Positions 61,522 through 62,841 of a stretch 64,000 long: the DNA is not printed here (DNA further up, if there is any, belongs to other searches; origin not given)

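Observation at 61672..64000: Paralogous gene pair with DUF3883-like nuclease-fold C-terminus flanking an unknown gene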

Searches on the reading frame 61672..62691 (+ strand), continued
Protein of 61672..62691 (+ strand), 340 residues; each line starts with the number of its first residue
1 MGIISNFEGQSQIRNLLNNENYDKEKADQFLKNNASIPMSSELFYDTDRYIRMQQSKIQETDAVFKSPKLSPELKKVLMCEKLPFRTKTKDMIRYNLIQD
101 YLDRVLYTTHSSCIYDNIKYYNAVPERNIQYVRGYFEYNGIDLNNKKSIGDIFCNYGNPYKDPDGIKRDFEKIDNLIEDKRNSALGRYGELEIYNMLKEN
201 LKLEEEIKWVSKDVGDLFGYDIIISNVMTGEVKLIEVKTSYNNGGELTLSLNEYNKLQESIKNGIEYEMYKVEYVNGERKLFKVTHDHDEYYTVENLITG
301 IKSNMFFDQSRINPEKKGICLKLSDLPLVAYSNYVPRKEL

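Call 92: fold_search(model_id=the predicted structure, library=viral)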
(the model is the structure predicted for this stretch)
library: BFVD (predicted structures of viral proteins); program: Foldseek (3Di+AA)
matches with E <= 10: 767; with E <= 0.001: 12
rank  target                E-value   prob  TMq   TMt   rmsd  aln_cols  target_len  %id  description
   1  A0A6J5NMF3            2.3e-05  1.00  0.21  0.33   8.7       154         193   17  Uncharacterized protein [uncultured Caudovirales phage]
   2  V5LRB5                1.6e-04  0.94  0.20  0.16  37.3       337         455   13  (no name in the UniProt tables at hand)
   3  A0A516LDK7            2.7e-04  1.00  0.24  0.45   7.9       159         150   12  (no name in the UniProt tables at hand)
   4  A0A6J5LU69            2.7e-04  1.00  0.21  0.45   7.1       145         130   15  Uncharacterized protein [uncultured Caudovirales phage]
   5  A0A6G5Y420            2.8e-04  1.00  0.25  0.55   3.1       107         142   20  (no name in the UniProt tables at hand)
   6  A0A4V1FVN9            3.9e-04  1.00  0.23  0.49   7.0       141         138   12  (no name in the UniProt tables at hand)
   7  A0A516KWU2            4.8e-04  1.00  0.22  0.47  10.2       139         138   16  (no name in the UniProt tables at hand)
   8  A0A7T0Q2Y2            5.3e-04  1.00  0.24  0.49   8.8       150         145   13  (no name in the UniProt tables at hand)
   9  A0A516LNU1            7.0e-04  1.00  0.23  0.46   8.2       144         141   11  (no name in the UniProt tables at hand)
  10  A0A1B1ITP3            7.4e-04  1.00  0.24  0.52   6.3       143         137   14  (no name in the UniProt tables at hand)
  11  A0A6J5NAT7            7.8e-04  1.00  0.19  0.42  10.8       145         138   14  Uncharacterized protein [uncultured Caudovirales phage]
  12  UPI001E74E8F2         8.6e-04  1.00  0.26  0.47   7.4       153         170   10  (no name look-up for this kind of identifier)
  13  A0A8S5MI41            1.0e-03  1.00  0.25  0.53   3.3       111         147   18  Penicillin-binding protein-related factor A [Siphoviridae sp. ct7es18]
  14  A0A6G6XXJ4            1.1e-03  1.00  0.24  0.52   5.3       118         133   14  Uncharacterized protein [Ochrobactrum phage vB_OspP_OH]
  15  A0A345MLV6            1.1e-03  1.00  0.23  0.47   5.8       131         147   13  (no name in the UniProt tables at hand)
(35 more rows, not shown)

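Call 93: find_encoding_contigs(protein=P0054, flank=6000, max_places=3)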
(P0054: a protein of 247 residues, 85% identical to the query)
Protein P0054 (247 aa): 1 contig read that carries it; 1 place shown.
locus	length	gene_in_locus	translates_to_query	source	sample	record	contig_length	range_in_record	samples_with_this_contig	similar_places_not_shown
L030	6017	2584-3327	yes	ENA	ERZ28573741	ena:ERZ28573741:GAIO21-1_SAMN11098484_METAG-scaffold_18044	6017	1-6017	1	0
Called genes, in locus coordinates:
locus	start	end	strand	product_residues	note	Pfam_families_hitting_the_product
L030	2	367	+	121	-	?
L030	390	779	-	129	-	PF03167:UDG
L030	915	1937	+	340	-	PF13020:NOV_C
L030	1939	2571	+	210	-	PF10386:DUF2441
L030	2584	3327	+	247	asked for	-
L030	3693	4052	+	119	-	-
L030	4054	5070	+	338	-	PF15731:MqsA_antitoxin, PF13274:SocA_Panacea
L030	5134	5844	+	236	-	-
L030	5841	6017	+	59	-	?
